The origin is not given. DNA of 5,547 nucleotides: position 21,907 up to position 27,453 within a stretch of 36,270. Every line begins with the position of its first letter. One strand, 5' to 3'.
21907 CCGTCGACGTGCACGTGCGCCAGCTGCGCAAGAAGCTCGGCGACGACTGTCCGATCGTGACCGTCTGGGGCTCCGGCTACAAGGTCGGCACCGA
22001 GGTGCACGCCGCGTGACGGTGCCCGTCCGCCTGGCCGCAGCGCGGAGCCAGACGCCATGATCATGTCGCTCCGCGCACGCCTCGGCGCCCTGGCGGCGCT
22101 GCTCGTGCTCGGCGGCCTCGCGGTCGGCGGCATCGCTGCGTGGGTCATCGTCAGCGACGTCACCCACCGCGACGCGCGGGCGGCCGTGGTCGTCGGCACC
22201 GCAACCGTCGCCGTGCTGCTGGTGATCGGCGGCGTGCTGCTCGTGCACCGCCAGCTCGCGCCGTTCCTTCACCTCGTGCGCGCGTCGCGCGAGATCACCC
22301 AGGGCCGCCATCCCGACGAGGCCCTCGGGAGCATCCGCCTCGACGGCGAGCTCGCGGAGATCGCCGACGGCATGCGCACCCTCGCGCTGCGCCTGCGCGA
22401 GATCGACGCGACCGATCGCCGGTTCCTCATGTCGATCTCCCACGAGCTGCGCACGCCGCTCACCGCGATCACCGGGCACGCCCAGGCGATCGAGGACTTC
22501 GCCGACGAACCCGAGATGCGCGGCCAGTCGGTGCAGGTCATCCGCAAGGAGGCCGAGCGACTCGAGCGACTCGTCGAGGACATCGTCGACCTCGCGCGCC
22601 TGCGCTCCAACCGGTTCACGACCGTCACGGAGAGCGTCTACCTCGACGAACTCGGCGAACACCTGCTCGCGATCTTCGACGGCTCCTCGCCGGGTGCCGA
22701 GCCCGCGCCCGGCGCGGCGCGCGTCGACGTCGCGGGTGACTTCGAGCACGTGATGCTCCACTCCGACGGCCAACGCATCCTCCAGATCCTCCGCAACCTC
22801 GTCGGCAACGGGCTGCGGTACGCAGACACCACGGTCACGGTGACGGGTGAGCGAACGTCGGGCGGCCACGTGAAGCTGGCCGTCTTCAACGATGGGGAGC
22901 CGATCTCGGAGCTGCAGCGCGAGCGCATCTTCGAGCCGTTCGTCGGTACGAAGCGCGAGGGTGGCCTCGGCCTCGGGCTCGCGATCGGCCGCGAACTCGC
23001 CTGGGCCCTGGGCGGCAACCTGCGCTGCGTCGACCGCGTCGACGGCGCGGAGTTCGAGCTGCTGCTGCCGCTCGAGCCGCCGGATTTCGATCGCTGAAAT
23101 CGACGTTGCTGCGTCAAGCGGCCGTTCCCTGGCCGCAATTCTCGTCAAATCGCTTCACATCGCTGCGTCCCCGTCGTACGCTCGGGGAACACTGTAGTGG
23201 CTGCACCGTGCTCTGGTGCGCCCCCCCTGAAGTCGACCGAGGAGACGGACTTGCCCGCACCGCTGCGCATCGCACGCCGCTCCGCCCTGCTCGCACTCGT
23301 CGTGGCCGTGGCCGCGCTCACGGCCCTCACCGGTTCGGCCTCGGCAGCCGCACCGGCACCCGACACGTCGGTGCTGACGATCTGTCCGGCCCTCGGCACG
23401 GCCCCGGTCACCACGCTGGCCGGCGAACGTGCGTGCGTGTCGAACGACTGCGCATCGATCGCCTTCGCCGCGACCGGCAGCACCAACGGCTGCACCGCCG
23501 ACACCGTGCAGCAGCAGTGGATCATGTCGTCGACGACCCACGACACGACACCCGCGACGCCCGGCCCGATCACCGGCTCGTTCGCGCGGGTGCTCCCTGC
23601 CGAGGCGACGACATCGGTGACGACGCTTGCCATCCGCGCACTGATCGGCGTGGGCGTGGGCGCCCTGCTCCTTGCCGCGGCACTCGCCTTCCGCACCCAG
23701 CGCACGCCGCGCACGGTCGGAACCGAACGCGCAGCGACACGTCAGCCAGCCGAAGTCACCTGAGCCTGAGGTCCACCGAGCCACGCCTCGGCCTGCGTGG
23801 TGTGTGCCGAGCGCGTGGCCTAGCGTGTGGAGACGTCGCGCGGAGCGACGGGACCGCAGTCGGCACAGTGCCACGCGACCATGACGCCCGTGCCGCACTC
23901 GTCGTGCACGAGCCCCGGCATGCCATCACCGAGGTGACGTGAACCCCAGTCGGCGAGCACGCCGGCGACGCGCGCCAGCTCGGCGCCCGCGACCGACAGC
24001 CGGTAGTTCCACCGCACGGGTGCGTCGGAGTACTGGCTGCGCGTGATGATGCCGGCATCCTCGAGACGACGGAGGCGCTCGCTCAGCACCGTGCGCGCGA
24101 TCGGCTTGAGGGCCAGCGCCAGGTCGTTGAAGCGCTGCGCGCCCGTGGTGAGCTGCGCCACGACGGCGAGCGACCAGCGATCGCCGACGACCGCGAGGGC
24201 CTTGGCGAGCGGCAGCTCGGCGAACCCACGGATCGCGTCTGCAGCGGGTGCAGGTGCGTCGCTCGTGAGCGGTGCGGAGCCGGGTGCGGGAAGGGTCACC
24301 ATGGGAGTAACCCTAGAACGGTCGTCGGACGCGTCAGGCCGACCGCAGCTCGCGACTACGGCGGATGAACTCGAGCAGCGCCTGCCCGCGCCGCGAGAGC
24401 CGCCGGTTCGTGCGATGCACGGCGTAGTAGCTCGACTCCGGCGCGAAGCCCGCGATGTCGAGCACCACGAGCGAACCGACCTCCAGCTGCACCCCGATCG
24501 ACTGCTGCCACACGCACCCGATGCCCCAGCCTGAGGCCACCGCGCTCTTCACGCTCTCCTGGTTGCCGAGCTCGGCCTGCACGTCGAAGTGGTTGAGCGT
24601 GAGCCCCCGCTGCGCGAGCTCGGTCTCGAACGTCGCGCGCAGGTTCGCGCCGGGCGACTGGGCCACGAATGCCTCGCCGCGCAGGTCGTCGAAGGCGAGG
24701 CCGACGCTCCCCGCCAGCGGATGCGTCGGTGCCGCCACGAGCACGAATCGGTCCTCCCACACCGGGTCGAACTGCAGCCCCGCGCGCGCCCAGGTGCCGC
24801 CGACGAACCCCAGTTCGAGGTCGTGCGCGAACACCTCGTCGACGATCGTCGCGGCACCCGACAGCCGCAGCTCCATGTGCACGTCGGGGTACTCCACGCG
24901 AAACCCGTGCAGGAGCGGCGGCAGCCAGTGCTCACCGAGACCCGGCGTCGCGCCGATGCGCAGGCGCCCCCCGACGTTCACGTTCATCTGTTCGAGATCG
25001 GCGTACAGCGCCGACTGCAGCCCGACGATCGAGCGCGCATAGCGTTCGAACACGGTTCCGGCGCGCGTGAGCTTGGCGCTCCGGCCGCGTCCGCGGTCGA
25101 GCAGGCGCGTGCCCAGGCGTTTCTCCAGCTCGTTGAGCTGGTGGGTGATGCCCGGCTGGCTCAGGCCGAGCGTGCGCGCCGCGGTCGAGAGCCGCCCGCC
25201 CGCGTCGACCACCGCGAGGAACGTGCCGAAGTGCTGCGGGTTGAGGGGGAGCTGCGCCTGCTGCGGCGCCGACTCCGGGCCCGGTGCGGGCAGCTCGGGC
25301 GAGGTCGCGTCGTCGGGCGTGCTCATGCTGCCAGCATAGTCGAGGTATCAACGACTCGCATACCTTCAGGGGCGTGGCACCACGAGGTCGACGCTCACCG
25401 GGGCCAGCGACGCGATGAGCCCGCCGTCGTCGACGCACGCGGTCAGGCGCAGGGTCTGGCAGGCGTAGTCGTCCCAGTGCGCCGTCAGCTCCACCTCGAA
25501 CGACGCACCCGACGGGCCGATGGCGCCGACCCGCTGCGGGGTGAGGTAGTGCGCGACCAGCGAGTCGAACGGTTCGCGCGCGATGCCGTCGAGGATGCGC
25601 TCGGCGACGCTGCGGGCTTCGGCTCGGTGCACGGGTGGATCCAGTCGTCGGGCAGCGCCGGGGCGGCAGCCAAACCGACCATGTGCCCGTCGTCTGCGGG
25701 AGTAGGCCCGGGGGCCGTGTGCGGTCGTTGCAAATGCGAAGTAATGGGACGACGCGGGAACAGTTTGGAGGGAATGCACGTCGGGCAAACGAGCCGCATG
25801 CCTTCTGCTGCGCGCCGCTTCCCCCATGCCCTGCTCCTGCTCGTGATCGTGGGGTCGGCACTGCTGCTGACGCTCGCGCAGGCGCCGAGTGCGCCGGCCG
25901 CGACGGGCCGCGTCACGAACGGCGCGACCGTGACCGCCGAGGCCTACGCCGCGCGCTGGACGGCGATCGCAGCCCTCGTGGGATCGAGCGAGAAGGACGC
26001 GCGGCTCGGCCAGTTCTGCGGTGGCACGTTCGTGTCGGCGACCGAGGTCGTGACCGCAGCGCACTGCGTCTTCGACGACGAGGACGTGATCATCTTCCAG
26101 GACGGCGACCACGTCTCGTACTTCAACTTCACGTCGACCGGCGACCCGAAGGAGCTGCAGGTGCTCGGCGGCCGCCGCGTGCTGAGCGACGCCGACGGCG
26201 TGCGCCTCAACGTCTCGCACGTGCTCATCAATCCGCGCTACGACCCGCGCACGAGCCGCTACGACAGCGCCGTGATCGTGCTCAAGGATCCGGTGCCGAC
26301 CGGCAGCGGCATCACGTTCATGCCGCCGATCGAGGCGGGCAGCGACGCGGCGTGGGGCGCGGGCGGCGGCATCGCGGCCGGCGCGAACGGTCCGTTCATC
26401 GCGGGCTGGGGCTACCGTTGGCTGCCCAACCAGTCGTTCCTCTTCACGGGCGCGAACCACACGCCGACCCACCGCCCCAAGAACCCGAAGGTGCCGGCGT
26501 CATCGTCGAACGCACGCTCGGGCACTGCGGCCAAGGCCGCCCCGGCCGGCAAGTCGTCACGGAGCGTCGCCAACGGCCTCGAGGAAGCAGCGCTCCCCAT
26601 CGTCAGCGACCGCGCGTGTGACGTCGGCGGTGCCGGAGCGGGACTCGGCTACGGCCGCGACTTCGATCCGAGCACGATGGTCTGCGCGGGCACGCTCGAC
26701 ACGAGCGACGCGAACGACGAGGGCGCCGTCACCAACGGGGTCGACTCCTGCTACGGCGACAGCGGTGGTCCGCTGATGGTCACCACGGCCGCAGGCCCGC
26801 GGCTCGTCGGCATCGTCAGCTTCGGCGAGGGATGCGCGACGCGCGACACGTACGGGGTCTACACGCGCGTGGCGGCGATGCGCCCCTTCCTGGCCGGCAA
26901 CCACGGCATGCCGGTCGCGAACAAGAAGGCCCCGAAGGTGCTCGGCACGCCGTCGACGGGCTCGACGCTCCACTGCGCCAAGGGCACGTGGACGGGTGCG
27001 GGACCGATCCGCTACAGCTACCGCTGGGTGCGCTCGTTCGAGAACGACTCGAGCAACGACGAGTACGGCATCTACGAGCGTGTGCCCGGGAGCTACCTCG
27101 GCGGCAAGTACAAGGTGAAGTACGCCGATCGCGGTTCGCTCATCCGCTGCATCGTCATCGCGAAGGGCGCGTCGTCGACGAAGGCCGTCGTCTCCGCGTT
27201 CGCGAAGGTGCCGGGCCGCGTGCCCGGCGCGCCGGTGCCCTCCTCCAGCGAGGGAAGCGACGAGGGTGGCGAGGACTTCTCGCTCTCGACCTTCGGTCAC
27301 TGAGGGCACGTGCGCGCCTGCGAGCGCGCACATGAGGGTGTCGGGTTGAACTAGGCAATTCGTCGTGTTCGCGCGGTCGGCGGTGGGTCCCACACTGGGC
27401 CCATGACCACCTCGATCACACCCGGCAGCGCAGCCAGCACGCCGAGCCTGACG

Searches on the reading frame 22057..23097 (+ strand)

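Call 15: search_protein_families(library=pfam, proteins=[window:22057-23097:+], max_evalue=0.001)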
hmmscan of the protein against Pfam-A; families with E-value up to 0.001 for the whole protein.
window:22057-23097:+ (346 aa): 2 families
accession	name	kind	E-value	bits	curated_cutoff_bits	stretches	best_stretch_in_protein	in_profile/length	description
PF00512.31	HisKA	-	1.4e-18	67.1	26.9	1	121-184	3-65/66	His Kinase A (phospho-acceptor) domain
PF02518.31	HATPase_c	-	1.1e-16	61.6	26.4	1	237-340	2-110/111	Histidine kinase-, DNA gyrase B-, and HSP90-like ATPase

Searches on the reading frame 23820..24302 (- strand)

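Call 15: search_protein_families(library=pfam, proteins=[window:23820-24302:-], max_evalue=0.001)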
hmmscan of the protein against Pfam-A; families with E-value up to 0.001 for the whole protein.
window:23820-24302:- (160 aa): 1 family
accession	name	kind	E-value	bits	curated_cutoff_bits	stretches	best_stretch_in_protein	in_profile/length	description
PF01638.23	HxlR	-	8.6e-23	80.5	20.8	1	38-125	1-88/91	HxlR-like helix-turn-helix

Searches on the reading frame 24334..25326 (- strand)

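Call 15: search_protein_families(library=pfam, proteins=[window:24334-25326:-], max_evalue=0.001)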
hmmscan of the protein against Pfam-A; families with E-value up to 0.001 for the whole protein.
window:24334-25326:- (330 aa): 2 families
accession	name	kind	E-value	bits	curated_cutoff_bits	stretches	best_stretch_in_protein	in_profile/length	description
PF03466.25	LysR_substrate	-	2e-47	161.7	28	1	119-323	5-206/209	LysR substrate binding domain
PF00126.33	HTH_1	-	6.3e-15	55.3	26.6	1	32-90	3-59/60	Bacterial regulatory helix-turn-helix protein, lysR family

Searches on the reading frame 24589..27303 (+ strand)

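Call 16: search_protein_families(library=pfam, proteins=[window:24589-27303:+], max_evalue=0.001)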
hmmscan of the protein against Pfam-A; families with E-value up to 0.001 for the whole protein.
window:24589-27303:+ (904 aa): 1 family
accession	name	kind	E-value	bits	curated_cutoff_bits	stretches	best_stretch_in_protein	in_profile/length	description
PF00089.32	Trypsin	-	9.1e-27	94.7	20.6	2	649-767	123-219/220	Trypsin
